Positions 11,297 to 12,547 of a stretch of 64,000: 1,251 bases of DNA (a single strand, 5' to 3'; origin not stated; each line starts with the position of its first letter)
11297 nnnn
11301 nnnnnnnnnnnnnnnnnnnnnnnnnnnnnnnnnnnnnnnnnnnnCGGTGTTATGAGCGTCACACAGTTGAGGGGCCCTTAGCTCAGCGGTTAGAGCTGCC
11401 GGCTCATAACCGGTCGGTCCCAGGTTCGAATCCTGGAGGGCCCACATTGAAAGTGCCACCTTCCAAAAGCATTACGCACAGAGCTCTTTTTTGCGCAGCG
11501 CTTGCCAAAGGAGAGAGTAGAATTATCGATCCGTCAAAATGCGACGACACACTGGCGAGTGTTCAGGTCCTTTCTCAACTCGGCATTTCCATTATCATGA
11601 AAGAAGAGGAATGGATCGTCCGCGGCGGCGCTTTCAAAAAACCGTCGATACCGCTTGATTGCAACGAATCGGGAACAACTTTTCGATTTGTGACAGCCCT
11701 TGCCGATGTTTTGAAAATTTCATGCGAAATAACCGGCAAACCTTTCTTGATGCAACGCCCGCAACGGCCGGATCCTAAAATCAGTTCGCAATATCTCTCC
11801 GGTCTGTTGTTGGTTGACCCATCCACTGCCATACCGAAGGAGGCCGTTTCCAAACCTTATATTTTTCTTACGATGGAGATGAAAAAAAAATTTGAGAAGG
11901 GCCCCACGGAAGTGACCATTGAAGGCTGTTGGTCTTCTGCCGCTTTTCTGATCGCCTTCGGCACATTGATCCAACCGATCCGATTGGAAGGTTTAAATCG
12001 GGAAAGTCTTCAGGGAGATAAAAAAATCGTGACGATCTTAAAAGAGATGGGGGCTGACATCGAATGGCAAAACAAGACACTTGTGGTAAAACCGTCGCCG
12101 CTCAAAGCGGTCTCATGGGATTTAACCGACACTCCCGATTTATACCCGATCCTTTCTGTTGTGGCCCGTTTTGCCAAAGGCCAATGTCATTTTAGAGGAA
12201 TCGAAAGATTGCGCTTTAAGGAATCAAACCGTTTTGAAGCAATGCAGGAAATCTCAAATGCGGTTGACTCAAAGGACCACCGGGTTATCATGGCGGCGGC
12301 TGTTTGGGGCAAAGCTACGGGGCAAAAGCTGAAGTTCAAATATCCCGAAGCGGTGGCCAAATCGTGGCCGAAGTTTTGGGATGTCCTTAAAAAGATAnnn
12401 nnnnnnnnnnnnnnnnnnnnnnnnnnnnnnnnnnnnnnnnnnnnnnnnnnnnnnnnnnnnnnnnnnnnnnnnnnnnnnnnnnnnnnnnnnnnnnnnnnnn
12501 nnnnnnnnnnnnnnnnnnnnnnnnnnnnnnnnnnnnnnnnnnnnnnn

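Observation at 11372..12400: Compact 317-aa EPSP synthase starting with TTG three bases after tRNA-Met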

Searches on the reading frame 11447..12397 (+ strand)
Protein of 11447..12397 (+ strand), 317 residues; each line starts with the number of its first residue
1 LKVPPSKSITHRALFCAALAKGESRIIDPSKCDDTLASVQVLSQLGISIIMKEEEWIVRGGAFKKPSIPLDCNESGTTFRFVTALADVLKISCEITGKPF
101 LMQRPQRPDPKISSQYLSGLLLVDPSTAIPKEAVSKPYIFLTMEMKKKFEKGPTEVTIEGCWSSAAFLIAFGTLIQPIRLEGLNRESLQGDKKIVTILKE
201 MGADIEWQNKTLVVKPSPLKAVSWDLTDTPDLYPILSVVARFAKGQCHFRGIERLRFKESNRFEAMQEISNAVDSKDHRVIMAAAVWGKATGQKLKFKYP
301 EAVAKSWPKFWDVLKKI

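Call 4: search_protein_families(library=pfam, proteins=[window:11447-12397:+], max_evalue=0.01)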
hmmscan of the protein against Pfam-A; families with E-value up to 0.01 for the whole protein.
window:11447-12397:+ (317 aa): 1 family
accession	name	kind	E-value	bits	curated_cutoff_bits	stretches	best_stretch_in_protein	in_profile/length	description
PF00275.25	EPSP_synthase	-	7.1e-55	186.8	22.8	3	2-105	12-121/417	EPSP synthase (3-phosphoshikimate 1-carboxyvinyltransferase)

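Call 5: search_solved_structures(query=window:11447-12397:+, show_alignments=2)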
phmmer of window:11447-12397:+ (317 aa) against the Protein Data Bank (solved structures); distinct sequences matched with E-value up to 0.001: 41.
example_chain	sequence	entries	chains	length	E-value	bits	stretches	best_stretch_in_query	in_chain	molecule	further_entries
5xwb_A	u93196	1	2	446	1.2e-28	103.3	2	108-268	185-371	3-phosphoshikimate 1-carboxyvinyltransferase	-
7tm4_A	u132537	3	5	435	3.5e-25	91.9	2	145-267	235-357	3-phosphoshikimate 1-carboxyvinyltransferase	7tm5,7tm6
2qfq_A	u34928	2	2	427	1.3e-23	86.7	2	109-267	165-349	3-phosphoshikimate 1-carboxyvinyltransferase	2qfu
3nvs_A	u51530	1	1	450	2.3e-23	85.9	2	152-267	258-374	3-phosphoshikimate 1-carboxyvinyltransferase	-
2qfs_A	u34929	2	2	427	2.5e-23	85.8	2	109-267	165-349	3-phosphoshikimate 1-carboxyvinyltransferase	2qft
1g6s_A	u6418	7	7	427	4.6e-23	84.9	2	109-267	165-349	EPSP SYNTHASE | 3-phosphoshikimate 1-carboxyvinyltransferase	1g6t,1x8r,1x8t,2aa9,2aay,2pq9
1eps_A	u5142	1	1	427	6.4e-23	84.5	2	109-267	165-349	5-ENOL-PYRUVYL-3-PHOSPHATE SYNTHASE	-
7m0o_A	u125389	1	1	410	8.2e-23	84.1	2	112-268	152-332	3-phosphoshikimate 1-carboxyvinyltransferase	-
3fk0_A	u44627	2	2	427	1.7e-22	83.1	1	109-267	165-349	3-phosphoshikimate 1-carboxyvinyltransferase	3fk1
1mi4_A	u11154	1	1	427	3.1e-22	82.3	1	109-267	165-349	5-enolpyruvylshikimate-3-phosphate synthase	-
3fjx_A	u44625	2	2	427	3.1e-22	82.2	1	109-267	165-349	3-phosphoshikimate 1-carboxyvinyltransferase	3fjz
1q36_A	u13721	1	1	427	6e-22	81.3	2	109-267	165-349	3-phosphoshikimate 1-carboxyvinyltransferase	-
3rmt_A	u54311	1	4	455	7.5e-20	74.4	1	1-107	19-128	3-phosphoshikimate 1-carboxyvinyltransferase 1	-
3roi_A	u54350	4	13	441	2e-19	73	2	3-107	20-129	3-phosphoshikimate 1-carboxyvinyltransferase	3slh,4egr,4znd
3tr1_A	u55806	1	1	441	2e-19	73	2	3-107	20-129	3-phosphoshikimate 1-carboxyvinyltransferase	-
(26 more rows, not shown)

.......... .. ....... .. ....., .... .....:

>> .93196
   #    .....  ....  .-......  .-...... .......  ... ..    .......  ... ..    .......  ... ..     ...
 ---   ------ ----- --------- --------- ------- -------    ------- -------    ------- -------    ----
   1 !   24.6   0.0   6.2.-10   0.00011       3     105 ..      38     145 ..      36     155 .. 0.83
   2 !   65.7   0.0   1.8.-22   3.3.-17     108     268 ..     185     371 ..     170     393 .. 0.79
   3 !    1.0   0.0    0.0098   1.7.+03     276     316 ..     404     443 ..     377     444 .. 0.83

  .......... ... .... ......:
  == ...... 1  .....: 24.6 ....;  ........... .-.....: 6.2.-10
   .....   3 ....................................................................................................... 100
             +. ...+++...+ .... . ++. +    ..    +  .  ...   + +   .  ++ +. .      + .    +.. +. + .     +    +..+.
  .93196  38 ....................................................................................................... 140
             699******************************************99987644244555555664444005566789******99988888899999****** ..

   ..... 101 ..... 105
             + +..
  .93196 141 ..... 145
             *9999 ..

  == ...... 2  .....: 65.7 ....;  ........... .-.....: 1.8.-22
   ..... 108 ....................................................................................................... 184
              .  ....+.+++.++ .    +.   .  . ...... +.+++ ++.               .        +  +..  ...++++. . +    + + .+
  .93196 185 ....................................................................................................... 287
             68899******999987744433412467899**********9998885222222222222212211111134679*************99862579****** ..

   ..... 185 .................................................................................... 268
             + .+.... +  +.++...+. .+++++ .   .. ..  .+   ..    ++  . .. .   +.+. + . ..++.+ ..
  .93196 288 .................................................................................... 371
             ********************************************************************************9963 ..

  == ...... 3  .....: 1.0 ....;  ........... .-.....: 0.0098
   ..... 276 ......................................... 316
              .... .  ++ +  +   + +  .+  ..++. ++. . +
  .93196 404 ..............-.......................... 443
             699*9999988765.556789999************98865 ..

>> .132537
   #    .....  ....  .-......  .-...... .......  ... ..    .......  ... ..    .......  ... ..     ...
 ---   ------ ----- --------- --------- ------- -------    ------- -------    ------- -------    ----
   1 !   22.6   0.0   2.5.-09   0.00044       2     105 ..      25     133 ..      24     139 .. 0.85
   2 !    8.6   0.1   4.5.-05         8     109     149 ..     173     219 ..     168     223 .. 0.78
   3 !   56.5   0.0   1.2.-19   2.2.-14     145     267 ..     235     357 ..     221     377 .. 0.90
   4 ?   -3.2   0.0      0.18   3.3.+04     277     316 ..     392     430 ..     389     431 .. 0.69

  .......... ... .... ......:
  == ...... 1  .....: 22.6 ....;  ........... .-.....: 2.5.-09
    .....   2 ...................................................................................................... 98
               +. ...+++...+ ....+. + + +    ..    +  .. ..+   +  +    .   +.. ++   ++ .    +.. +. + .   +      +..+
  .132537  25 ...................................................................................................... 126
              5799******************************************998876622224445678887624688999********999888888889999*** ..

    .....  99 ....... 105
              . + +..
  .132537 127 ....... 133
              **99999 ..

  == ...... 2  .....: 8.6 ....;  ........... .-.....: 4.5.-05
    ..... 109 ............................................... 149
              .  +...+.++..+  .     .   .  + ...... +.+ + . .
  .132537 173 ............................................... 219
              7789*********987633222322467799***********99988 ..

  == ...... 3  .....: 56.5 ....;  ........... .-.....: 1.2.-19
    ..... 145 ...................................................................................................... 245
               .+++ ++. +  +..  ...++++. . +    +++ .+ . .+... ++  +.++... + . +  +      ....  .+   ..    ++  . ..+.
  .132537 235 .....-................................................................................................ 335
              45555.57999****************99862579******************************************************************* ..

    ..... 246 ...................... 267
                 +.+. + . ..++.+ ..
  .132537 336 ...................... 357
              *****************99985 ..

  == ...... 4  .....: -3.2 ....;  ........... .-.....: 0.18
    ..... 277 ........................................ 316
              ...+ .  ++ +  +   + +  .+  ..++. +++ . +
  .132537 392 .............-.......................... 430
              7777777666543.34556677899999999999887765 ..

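Call 7: find_homologous_proteins(query=window:11447-12397:+, max_evalue=1e-10)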
Query window:11447-12397:+ (317 aa): 1991 proteins with E <= 1e-10 among 4670 candidates; the best 120 are listed.
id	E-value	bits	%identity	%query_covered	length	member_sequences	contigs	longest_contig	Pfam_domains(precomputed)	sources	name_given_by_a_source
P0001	7.3e-176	602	100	84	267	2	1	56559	PF00275.26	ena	-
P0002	2.1e-121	423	62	98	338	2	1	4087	PF00275.26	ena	-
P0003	1.7e-113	397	60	98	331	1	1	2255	PF00275.26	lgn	-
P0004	2.5e-113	396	59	100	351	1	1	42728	PF00275.26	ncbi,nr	ncbi:MAG: 3-phosphoshikimate 1-carboxyvinyltransferase [Deltaproteobacteria bacterium]|nr:3-phosphos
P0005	1.1e-99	352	52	100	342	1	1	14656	PF00275.26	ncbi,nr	ncbi:MAG: 3-phosphoshikimate 1-carboxyvinyltransferase [Deltaproteobacteria bacterium]|nr:3-phosphos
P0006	1.0e-98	348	51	100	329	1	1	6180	PF00275.26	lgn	-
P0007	5.7e-98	346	52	100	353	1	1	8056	PF00275.26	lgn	-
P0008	1.6e-94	335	49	100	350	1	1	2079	PF00275.26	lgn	-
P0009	6.5e-94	333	53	99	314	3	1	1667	PF00275.26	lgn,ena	-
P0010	1.2e-93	332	50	100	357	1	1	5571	PF00275.26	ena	-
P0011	1.6e-90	321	50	98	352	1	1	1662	PF00275.26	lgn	-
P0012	1.9e-90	321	48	100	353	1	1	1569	PF00275.26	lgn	-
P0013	3.8e-88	314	52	99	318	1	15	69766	PF00275.26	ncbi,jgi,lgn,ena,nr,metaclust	ncbi:MAG: hypothetical protein A3F82_10110 [Deltaproteobacteria bacterium RIFCSPLOWO2_12_FULL_44_12]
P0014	4.2e-83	297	46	97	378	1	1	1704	PF00275.26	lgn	-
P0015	2.2e-70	255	44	98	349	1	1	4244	PF00275.26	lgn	-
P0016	2.1e-67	245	40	97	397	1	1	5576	PF00275.26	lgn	-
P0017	1.5e-66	243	42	98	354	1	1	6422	PF00275.26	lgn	-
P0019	2.2e-60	222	36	99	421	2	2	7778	PF00275.26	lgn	-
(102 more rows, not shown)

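Call 10: find_encoding_contigs(protein=P0013, flank=6000, max_places=3)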
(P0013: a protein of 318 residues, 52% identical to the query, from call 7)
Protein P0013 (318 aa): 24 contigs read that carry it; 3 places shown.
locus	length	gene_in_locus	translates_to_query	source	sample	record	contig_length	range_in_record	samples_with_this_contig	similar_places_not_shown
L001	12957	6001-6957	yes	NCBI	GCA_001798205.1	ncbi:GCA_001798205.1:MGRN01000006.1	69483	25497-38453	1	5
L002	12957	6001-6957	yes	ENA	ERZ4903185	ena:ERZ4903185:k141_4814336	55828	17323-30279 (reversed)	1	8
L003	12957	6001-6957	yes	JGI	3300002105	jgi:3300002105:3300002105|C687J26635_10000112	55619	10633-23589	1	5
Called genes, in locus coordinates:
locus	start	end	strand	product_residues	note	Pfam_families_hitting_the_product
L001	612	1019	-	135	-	PF00075:RNase_H, PF13456:RVT_3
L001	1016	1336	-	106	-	-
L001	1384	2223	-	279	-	PF24481:CT398_CC, PF02591:Zn_ribbon_9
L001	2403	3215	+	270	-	PF08291:Peptidase_M15_3, PF05951:Peptidase_M15_2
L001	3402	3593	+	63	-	-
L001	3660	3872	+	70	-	PF00313:CSD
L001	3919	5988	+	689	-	-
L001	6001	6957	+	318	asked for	PF00275:EPSP_synthase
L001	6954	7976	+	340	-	PF01264:Chorismate_synt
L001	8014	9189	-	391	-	PF00155:Aminotran_1_2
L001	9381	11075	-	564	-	-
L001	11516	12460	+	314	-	PF04055:Radical_SAM, PF16199:Radical_SAM_C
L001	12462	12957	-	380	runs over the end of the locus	-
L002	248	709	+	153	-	-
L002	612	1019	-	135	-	PF00075:RNase_H, PF13456:RVT_3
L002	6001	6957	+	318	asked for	PF00275:EPSP_synthase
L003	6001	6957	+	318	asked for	PF00275:EPSP_synthase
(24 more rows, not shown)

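Call 11: find_encoding_contigs(protein=P0004, flank=6000, max_places=2)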
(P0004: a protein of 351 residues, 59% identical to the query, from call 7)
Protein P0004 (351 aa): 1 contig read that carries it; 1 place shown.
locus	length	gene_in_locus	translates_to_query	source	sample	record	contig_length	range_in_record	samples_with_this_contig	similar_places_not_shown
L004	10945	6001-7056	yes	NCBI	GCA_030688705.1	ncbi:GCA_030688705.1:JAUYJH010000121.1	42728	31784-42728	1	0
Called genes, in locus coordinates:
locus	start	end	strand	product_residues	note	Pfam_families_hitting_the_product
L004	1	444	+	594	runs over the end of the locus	PF00006:ATP-synt_ab (faint), PF02463:SMC_N (faint), PF00005:ABC_tran, PF13304:AAA_21 (faint), PF13401:AAA_22 (faint), PF00005:ABC_tran, PF08352:oligo_HPY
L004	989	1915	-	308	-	PF04055:Radical_SAM, PF16199:Radical_SAM_C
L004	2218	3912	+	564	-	-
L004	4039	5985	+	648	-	-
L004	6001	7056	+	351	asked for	PF00275:EPSP_synthase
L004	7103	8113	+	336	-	PF01264:Chorismate_synt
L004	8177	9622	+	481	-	PF00324:AA_permease, PF13520:AA_permease_2, PF13906:AA_permease_C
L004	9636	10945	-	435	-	PF13173:AAA_14, PF13635:DUF4143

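Call 19: find_related_loci(query=A3, collection=genome_contigs, flank=6000)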
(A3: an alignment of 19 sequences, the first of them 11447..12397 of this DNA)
Query A3 (317 aa) in genome_contigs; peptide patterns used: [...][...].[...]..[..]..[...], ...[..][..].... (x = any residue, [..] = any of these).
600 stretches matched a pattern (row limit reached: there are more); 580 encode a relative of the query (tblastn E <= 1e-3); the best 80 are kept; 80 distinct loci.
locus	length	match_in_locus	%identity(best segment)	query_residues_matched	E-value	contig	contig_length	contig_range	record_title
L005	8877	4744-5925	34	4-316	2e-54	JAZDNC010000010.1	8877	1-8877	MAG: Chloroflexota bacterium isolate MEGAHIT-group-0.690 k141_16052189, whole genome shotgun sequence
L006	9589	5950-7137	32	1-317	1e-52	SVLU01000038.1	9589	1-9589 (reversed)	MAG: Oscillospiraceae bacterium isolate SIG495 NODE_112752_length_9589_cov_2.458571, whole genome shotgun sequence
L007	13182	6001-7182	30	4-317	6e-51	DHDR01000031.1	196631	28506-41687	MAG TPA_asm: Ruminococcaceae bacterium UBA4871 UBA4871_contig_106, whole genome shotgun sequence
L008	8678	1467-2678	31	1-317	3e-50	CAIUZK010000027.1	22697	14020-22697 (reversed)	MAG: uncultured Bacteroidetes bacterium isolate MJ-time_bin-5616 genome assembly, contig: bin-5616:027/275, whole genome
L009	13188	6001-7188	30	1-317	8e-50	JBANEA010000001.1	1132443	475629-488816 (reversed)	Oscillospiraceae bacterium PP1C4 PP1C4_000000000001, whole genome shotgun sequence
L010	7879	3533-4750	31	3-317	7e-50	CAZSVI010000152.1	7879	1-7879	MAG TPA_asm: uncultured Oscillospiraceae bacterium isolate SRP241326_co3_320 genome assembly, contig: NODE_10593_length_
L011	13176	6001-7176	32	1-311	1e-48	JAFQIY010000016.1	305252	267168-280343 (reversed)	MAG: Oscillospiraceae bacterium isolate RGIG1862 Goat_Cecum-6__c162949, whole genome shotgun sequence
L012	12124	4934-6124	30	1-311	3e-48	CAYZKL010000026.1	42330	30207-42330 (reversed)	MAG TPA_asm: uncultured Flavipsychrobacter sp. isolate SRP285395_co2_162 genome assembly, contig: NODE_1349_length_42330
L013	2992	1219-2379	31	1-317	6e-48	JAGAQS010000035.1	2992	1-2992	MAG: Ruminococcus sp. isolate RGIG8687 Water_deer_Colon-2__c47375, whole genome shotgun sequence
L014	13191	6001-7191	30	1-317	9e-48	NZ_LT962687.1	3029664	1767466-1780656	Anaerotruncus massiliensis (ex Togo et al. 2019) strain AT3, whole genome shotgun sequence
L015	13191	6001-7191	31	1-311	9e-48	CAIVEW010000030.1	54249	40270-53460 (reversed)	MAG: uncultured Bacteroidetes bacterium isolate AM2_bin-0368 genome assembly, contig: bin-0368:030/113, whole genome sho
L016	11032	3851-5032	30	1-317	9e-48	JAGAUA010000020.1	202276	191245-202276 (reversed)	MAG: Oscillospiraceae bacterium isolate RGIG8773 Water_deer_Colon.Co__c408713, whole genome shotgun sequence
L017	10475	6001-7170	30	1-317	2e-47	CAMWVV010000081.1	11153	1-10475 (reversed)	MAG TPA_asm: uncultured Ruminococcus sp. isolate SRR14411294_bin.3_metawrap_v1.3_MAG genome assembly, contig: NODE.407_l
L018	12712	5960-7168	29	4-317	2e-47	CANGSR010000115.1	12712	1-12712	MAG: Chitinophagaceae bacterium isolate Jr-7aug17-4 genome assembly, contig: Jr-7aug17-C8321, whole genome shotgun seque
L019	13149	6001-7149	31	1-312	4e-47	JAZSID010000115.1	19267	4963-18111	MAG: Acutalibacteraceae bacterium isolate T1900044573_TS20190039.MAGScoT_cleanbin_000036 SGB_457_k141_2637972, whole gen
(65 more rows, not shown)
